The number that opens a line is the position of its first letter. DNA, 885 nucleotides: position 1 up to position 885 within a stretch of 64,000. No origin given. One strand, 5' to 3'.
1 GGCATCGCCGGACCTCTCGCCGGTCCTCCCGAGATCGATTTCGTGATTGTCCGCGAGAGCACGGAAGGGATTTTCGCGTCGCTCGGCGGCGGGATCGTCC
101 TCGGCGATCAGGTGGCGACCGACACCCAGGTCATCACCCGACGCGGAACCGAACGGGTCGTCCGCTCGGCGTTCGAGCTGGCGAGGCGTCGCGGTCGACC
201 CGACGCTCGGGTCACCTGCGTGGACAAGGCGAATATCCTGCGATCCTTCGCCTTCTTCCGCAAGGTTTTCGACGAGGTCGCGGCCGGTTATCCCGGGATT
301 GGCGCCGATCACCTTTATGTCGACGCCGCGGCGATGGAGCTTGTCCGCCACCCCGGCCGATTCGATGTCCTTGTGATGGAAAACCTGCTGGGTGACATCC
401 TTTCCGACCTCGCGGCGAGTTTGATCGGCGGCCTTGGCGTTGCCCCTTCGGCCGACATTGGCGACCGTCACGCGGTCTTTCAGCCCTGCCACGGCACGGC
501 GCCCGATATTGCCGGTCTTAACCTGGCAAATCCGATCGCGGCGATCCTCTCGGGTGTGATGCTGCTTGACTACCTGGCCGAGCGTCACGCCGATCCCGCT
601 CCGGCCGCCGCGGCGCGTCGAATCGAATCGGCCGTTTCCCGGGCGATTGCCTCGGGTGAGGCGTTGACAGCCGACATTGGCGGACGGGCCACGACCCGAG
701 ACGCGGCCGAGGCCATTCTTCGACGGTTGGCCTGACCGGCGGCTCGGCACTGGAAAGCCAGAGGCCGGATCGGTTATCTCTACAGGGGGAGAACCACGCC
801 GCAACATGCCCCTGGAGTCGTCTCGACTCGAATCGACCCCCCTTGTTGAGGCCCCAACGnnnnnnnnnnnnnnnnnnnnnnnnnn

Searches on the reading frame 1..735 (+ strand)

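Call 21: search_protein_families(library=pfam, proteins=[window:1-735:+], max_evalue=0.01)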
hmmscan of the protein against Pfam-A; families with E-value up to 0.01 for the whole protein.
window:1-735:+ (244 aa): 1 family
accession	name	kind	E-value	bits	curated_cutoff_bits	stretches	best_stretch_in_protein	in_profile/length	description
PF00180.25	Iso_dh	-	1e-70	239.2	27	1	11-239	122-348/348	Isocitrate/isopropylmalate dehydrogenase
